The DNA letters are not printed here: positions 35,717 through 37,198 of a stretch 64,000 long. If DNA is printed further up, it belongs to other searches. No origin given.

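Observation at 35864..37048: Periplasmic solute-binding protein fused to a rhodanese with a CxxxxC loop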

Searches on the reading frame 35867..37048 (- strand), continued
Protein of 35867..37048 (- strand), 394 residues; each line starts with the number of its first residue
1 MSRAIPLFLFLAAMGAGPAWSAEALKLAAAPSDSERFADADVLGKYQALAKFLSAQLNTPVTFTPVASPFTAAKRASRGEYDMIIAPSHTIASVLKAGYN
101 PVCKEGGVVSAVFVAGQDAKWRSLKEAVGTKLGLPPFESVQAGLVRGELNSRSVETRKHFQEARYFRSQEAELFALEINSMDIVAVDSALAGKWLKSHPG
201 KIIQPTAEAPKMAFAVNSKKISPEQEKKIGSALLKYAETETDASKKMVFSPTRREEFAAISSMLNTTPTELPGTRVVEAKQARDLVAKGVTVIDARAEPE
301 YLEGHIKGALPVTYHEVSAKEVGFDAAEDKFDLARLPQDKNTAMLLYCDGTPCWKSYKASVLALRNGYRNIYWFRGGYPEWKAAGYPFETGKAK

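Call 8: find_homologous_proteins(query=window:35867-37048:-, max_evalue=0.00001)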
Query window:35867-37048:- (394 aa): 228 proteins with E <= 0.00001 among 8000 candidates; the best 120 are listed.
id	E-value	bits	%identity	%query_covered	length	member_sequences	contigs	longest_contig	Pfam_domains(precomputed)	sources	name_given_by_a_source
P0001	6.9e-258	873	100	100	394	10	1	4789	PF00581.26,PF12974.13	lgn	-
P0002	6.2e-219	745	85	100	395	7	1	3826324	PF00581.26,PF12974.13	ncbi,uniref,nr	ncbi:hypothetical protein SKTS_01410 [Sulfurimicrobium lacus]|uniref:Rhodanese domain-containing pro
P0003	3.8e-210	716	81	100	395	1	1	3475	PF00581.26,PF12974.13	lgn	-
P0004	8.7e-209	711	81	100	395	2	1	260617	PF00581.26,PF12974.13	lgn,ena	-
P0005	6.4e-208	708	81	100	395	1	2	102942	PF00581.26,PF12974.13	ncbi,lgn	-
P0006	7.9e-208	708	81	100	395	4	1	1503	PF00581.26,PF12974.13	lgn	-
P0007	3.3e-206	703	79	100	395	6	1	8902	PF00581.26,PF12974.13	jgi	jgi:rhodanese-related sulfurtransferase/ABC-type phosphate/phosphonate transport system substrate-bi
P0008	7.0e-203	692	78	100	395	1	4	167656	PF00581.26,PF12974.13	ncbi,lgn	-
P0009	1.0e-202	691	78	100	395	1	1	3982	PF00581.26,PF12974.13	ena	-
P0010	4.2e-202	689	77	100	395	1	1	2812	PF00581.26,PF12974.13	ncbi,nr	ncbi:MAG: PhnD/SsuA/transferrin family substrate-binding protein [Sulfurimicrobium sp.]|nr:PhnD/SsuA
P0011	1.4e-201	687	77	100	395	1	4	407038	PF00581.26,PF12974.13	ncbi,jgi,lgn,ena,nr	ncbi:MAG: PhnD/SsuA/transferrin family substrate-binding protein [Sulfurimicrobium sp.]|jgi:rhodanes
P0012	1.5e-201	687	77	100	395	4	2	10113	PF00581.26,PF12974.13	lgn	-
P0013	2.5e-201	687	77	100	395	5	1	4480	PF00581.26,PF12974.13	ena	-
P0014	2.9e-201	686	76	100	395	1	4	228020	PF00581.26,PF12974.13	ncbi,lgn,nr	ncbi:MAG: PhnD/SsuA/transferrin family substrate-binding protein [Sulfurimicrobium sp.]|nr:PhnD/SsuA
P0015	1.5e-200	684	78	100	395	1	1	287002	PF00581.26,PF12974.13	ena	-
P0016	4.1e-199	679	77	100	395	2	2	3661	PF00581.26,PF12974.13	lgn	-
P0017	1.5e-198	677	75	100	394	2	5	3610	PF00581.26,PF12974.13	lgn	-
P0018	2.9e-198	677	77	98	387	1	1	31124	PF00581.26,PF12974.13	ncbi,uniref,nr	ncbi:PhnD/SsuA/transferrin family substrate-binding protein [Polaromonas sp.]|uniref:PhnD/SsuA/trans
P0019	6.1e-197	672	76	100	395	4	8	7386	PF00581.26,PF12974.13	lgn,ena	-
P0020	3.2e-191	653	74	99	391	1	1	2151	PF00581.26,PF12974.13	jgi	jgi:rhodanese-related sulfurtransferase/ABC-type phosphate/phosphonate transport system substrate-bi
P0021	1.6e-190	651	77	94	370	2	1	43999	PF00581.26,PF12974.13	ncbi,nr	ncbi:MAG: PhnD/SsuA/transferrin family substrate-binding protein [Sulfuricella denitrificans]|nr:Phn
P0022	1.3e-183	628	70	100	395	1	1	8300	PF00581.26,PF12974.13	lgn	-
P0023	1.5e-175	602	66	99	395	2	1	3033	PF00581.26,PF12974.13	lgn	-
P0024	9.4e-139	481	57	98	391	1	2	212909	PF00581.26,PF12974.13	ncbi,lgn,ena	-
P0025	4.4e-126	439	51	95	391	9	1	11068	PF00581.26,PF12974.13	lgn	-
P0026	1.8e-123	430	50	99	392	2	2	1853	PF00581.26,PF12974.13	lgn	-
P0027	2.3e-121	424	49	98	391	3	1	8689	PF00581.26,PF12974.13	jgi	-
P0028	1.4e-112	395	48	96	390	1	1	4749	PF00581.26,PF12974.13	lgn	-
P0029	4.3e-111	390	46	99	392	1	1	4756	PF00581.26,PF12974.13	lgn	-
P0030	3.7e-89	318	43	94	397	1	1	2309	PF00581.26,PF12974.13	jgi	jgi:rhodanese-related sulfurtransferase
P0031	4.5e-86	307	41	97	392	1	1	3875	PF00581.26,PF12974.13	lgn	-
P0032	1.2e-85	306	40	98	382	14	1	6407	PF00581.26,PF12974.13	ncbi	ncbi:MAG: rhodanese-like domain-containing protein [Azonexus sp.]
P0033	3.2e-85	305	42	93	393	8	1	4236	PF00581.26,PF12974.13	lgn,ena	-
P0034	6.5e-85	304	40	99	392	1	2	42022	PF00581.26,PF12974.13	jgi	jgi:ABC-type phosphate/phosphonate transport system substrate-binding protein/rhodanese-related sulf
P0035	6.5e-85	304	40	95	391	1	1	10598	PF00581.26,PF12974.13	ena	-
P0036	9.7e-85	303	40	98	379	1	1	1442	PF00581.26,PF12974.13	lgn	-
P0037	1.1e-84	303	41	93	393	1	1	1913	PF00581.26,PF12974.13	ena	-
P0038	5.2e-84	301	39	97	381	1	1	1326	PF00581.26,PF12974.13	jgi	jgi:rhodanese-related sulfurtransferase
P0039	8.5e-83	297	39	93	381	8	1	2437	PF00581.26,PF12974.13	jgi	jgi:rhodanese-related sulfurtransferase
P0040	1.4e-82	296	39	99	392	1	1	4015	PF00581.26,PF12974.13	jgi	jgi:ABC-type phosphate/phosphonate transport system substrate-binding protein/rhodanese-related sulf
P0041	2.0e-82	295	39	95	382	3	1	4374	PF00581.26,PF12974.13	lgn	-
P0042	2.5e-82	295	40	93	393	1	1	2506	PF00581.26,PF12974.13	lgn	-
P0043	6.9e-82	294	40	99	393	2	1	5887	PF00581.26,PF12974.13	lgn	-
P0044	1.3e-81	293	40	92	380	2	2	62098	PF00581.26,PF12974.13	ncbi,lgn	-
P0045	8.6e-81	290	38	93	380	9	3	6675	PF00581.26,PF12974.13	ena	-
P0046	1.3e-80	289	38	92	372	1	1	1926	PF00581.26,PF12974.13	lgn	-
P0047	2.0e-77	279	37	97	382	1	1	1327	PF00581.26,PF12974.13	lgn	-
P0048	1.1e-76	276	40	93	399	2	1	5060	PF00581.26,PF12974.13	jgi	jgi:ABC-type phosphate/phosphonate transport system substrate-binding protein/rhodanese-related sulf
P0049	1.6e-75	273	40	88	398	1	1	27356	PF00581.26,PF12974.13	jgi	jgi:ABC-type phosphate/phosphonate transport system substrate-binding protein/rhodanese-related sulf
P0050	5.0e-75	271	38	97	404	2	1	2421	PF00581.26,PF12974.13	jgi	jgi:ABC-type phosphate/phosphonate transport system substrate-binding protein/rhodanese-related sulf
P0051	9.4e-75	270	37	99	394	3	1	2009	PF00581.26,PF12974.13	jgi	jgi:ABC-type phosphate/phosphonate transport system substrate-binding protein/rhodanese-related sulf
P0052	2.1e-74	269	38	93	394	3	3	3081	PF00581.26,PF12974.13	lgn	-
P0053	3.9e-74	268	39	88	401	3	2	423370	PF00581.26,PF12974.13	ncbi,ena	-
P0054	1.5e-73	266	39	91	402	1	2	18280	PF00581.26,PF12974.13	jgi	jgi:ABC-type phosphate/phosphonate transport system substrate-binding protein/rhodanese-related sulf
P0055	3.7e-73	265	36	98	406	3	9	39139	PF00581.26,PF12974.13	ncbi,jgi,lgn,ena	-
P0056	4.5e-73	265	37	93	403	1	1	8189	PF00581.26,PF12974.13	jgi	-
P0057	4.7e-73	265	39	88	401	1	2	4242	PF00581.26,PF12974.13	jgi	jgi:ABC-type phosphate/phosphonate transport system substrate-binding protein/rhodanese-related sulf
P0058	7.0e-73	264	36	93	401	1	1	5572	PF00581.26,PF12974.13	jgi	jgi:ABC-type phosphate/phosphonate transport system substrate-binding protein/rhodanese-related sulf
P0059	8.5e-73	264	39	89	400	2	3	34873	PF00581.26,PF12974.13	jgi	jgi:ABC-type phosphate/phosphonate transport system substrate-binding protein/rhodanese-related sulf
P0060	1.1e-72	263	38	93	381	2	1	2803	PF00581.26,PF12974.13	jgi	-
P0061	1.7e-72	263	38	93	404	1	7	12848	PF00581.26,PF12974.13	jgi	jgi:ABC-type phosphate/phosphonate transport system substrate-binding protein/rhodanese-related sulf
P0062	1.8e-72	263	37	93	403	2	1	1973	PF00581.26,PF12974.13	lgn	-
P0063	2.2e-72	262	38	96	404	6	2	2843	PF00581.26,PF12974.13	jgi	jgi:ABC-type phosphate/phosphonate transport system substrate-binding protein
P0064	2.6e-72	262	39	90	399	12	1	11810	PF00581.26,PF12974.13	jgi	-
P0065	2.7e-72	262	37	98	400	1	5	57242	PF00581.26,PF12974.13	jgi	jgi:ABC-type phosphate/phosphonate transport system substrate-binding protein/rhodanese-related sulf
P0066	3.4e-72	262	37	93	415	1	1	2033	PF00581.26,PF12974.13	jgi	jgi:ABC-type phosphate/phosphonate transport system substrate-binding protein/rhodanese-related sulf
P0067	3.8e-72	262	37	93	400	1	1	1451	PF00581.26,PF12974.13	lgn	-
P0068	4.5e-72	261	39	88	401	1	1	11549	PF00581.26,PF12974.13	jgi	jgi:ABC-type phosphate/phosphonate transport system substrate-binding protein/rhodanese-related sulf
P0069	5.9e-72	261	37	88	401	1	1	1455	PF00581.26,PF12974.13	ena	-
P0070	7.1e-72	261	37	88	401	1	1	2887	PF00581.26,PF12974.13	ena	-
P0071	7.4e-72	261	36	90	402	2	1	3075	PF00581.26,PF12974.13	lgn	-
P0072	8.5e-72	260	39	88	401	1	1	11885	PF00581.26,PF12974.13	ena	-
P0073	9.1e-72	260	37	88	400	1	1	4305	PF00581.26,PF12974.13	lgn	-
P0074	1.4e-71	260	37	88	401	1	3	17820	PF00581.26,PF12974.13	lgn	-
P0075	1.6e-71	260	37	88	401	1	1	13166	PF00581.26,PF12974.13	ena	-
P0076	1.9e-71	259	38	98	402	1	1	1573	PF00581.26,PF12974.13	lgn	-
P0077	1.9e-71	259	37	88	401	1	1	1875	PF00581.26,PF12974.13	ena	-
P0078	2.1e-71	259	37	88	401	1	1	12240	PF00581.26,PF12974.13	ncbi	-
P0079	2.2e-71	259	38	88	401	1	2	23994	PF00581.26,PF12974.13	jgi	jgi:ABC-type phosphate/phosphonate transport system substrate-binding protein/rhodanese-related sulf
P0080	2.4e-71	259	37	88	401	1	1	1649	PF00581.26,PF12974.13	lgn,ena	-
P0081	2.8e-71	259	38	89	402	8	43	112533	PF00581.26,PF12974.13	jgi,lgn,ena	-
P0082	3.4e-71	258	38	90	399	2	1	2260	PF00581.26,PF12974.13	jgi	jgi:ABC-type phosphate/phosphonate transport system substrate-binding protein/rhodanese-related sulf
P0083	4.0e-71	258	37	88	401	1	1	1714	PF00581.26,PF12974.13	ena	-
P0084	5.0e-71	258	38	93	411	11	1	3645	PF00581.26,PF12974.13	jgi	-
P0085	6.2e-71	258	39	89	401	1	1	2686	PF00581.26,PF12974.13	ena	-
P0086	1.0e-70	257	38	88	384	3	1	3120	PF00581.26,PF12974.13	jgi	jgi:ABC-type phosphate/phosphonate transport system substrate-binding protein/rhodanese-related sulf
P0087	1.2e-70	257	36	88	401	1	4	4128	PF00581.26,PF12974.13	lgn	-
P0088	1.2e-70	257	37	98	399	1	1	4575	PF00581.26,PF12974.13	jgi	jgi:ABC-type phosphate/phosphonate transport system substrate-binding protein/rhodanese-related sulf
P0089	1.2e-70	257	38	90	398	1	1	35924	PF00581.26,PF12974.13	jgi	-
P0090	1.3e-70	257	36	88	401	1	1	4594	PF00581.26,PF12974.13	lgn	-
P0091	2.2e-70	256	36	88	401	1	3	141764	PF00581.26,PF12974.13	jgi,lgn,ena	jgi:ABC-type phosphate/phosphonate transport system substrate-binding protein/rhodanese-related sulf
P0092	2.4e-70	256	36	97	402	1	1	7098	PF00581.26,PF12974.13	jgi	jgi:ABC-type phosphate/phosphonate transport system substrate-binding protein/rhodanese-related sulf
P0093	2.5e-70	256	36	88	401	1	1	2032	PF00581.26,PF12974.13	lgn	-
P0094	2.7e-70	255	36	88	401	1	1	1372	PF00581.26,PF12974.13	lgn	-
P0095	3.1e-70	255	36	88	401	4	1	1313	PF00581.26,PF12974.13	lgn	-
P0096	3.3e-70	255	38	81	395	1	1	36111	PF00581.26,PF12974.13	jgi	jgi:ABC-type phosphate/phosphonate transport system substrate-binding protein/rhodanese-related sulf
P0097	3.8e-70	255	37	94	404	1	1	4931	PF00581.26,PF12974.13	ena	-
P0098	4.1e-70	255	36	90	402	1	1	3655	PF00581.26,PF12974.13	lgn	-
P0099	4.1e-70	255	37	88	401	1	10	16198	PF00581.26,PF12974.13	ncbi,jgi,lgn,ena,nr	ncbi:MAG TPA: PhnD/SsuA/transferrin family substrate-binding protein [Usitatibacteraceae bacterium]|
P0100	4.2e-70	255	36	88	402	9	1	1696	PF00581.26,PF12974.13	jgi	jgi:ABC-type phosphate/phosphonate transport system substrate-binding protein/rhodanese-related sulf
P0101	4.7e-70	255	37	90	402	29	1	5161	PF00581.26,PF12974.13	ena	-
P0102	7.3e-70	254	39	93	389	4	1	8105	PF00581.26,PF12974.13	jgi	jgi:ABC-type phosphate/phosphonate transport system substrate-binding protein/rhodanese-related sulf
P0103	7.9e-70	254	36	90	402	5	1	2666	PF00581.26,PF12974.13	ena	-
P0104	9.1e-70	254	37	87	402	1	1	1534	PF00581.26,PF12974.13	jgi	jgi:ABC-type phosphate/phosphonate transport system substrate-binding protein/rhodanese-related sulf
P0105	9.2e-70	254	37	88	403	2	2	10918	PF00581.26,PF12974.13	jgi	jgi:ABC-type phosphate/phosphonate transport system substrate-binding protein/rhodanese-related sulf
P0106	9.6e-70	254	38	88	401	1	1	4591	PF00581.26,PF12974.13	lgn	-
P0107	1.1e-69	253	36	88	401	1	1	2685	PF00581.26,PF12974.13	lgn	-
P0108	1.2e-69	253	38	93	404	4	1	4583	PF00581.26,PF12974.13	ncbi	-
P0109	1.3e-69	253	37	88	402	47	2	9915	PF00581.26,PF12974.13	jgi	jgi:ABC-type phosphate/phosphonate transport system substrate-binding protein/rhodanese-related sulf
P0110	1.5e-69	253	37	88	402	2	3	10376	PF00581.26,PF12974.13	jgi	jgi:ABC-type phosphate/phosphonate transport system substrate-binding protein/rhodanese-related sulf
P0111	2.1e-69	253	37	97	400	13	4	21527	PF00581.26,PF12974.13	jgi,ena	-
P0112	3.6e-69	252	38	90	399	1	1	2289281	PF00581.26,PF12974.13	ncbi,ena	-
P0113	4.0e-69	252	35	97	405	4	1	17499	PF00581.26,PF12974.13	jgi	jgi:ABC-type phosphate/phosphonate transport system substrate-binding protein/rhodanese-related sulf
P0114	4.6e-69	251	38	87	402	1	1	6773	PF00581.26,PF12974.13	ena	-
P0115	1.3e-68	250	37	88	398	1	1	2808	PF00581.26,PF12974.13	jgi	-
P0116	1.5e-68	250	37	90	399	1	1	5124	PF00581.26,PF12974.13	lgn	-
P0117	1.5e-68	250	38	88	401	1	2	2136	PF00581.26,PF12974.13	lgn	-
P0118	3.0e-68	249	36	93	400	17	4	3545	PF00581.26,PF12974.13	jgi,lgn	jgi:ABC-type phosphate/phosphonate transport system substrate-binding protein/rhodanese-related sulf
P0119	4.2e-68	248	37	88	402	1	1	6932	PF00581.26,PF12974.13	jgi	jgi:ABC-type phosphate/phosphonate transport system substrate-binding protein/rhodanese-related sulf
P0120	8.6e-68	247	36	98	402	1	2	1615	PF00581.26,PF12974.13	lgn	-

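Call 12: find_related_loci(query=A1, collection=genome_contigs, flank=10000)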
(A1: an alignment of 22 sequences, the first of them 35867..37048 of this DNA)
Query A1 (394 aa) in genome_contigs; peptide patterns used: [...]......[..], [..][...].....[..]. (x = any residue, [..] = any of these).
600 stretches matched a pattern (row limit reached: there are more); 555 encode a relative of the query (tblastn E <= 1e-3); the best 80 are kept; 80 distinct loci.
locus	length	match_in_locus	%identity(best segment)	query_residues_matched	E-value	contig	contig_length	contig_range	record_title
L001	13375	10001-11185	86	1-394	0e+0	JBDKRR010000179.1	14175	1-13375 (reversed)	MAG: Sulfuricella sp. isolate 5_bin.115_R1 c_000000533288, whole genome shotgun sequence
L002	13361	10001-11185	81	1-394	0e+0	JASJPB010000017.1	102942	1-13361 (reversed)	MAG: Sulfuricellaceae bacterium isolate MAG_148 NODE_125_length_102942_cov_20.760699, whole genome shotgun sequence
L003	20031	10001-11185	80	1-394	0e+0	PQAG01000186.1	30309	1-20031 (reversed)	MAG: Nitrosomonadales bacterium isolate FeB_15 contig_7767, whole genome shotgun sequence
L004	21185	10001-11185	78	1-394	0e+0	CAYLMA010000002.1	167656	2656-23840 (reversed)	MAG TPA_asm: uncultured Sulfuricella sp. isolate SRP302447_co1_56 genome assembly, contig: NODE_329_length_167656_cov_56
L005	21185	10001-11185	76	1-394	0e+0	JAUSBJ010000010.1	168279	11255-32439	MAG: Sulfurimicrobium sp. isolate E6_metabat.bin.55 E6_k141_10830, whole genome shotgun sequence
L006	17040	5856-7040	77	1-394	0e+0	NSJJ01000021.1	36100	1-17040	MAG: Sulfuricella denitrificans isolate Ru_enrich_SD NODE_442_length_36100_cov_14.4287, whole genome shotgun sequence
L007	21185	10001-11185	76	1-394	0e+0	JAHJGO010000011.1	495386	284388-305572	MAG: Gammaproteobacteria bacterium isolate Modern_marine_glass_biofilm.mb.74 Modern_marine_glas.mb.74_k141_349177, whole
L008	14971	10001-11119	55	19-392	3e-132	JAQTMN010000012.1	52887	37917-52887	MAG: Sulfuricella sp. isolate STA_41 NODE_1194_length_52887_cov_21.769484_Sandtown_A, whole genome shotgun sequence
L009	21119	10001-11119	40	7-392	2e-91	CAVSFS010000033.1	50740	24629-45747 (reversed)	MAG: uncultured beta proteobacterium isolate MFD02159.bin.1.2 genome assembly, contig: contig_87593, whole genome shotgu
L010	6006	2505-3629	39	5-392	8e-90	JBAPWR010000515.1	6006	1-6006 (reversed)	MAG: Thiobacillus sp. isolate MFD00116_ilm_asm_bin15 k127_90350, whole genome shotgun sequence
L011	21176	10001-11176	40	1-389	9e-90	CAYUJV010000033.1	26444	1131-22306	MAG TPA_asm: uncultured Burkholderiales bacterium isolate SRP290908_co1_82 genome assembly, contig: NODE_2236_length_264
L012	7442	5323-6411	40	22-392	2e-89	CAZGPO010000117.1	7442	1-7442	MAG TPA_asm: uncultured Dechloromonas sp. isolate binchicken_co42_495 genome assembly, contig: NODE_18111_length_7442_co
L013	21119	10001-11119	41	22-391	2e-89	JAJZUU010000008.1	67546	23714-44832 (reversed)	MAG: Proteobacteria bacterium isolate SKS4.bin47 NODE_643_length_67546_cov_6.707753, whole genome shotgun sequence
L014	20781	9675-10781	39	5-387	3e-89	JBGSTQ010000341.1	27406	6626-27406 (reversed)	MAG: Thiobacillaceae bacterium isolate JTS-AC214 k141_774334, whole genome shotgun sequence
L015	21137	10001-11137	40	14-389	5e-89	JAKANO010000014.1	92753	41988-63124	MAG: Proteobacteria bacterium isolate WY5.bin77 NODE_362_length_92753_cov_2.626649, whole genome shotgun sequence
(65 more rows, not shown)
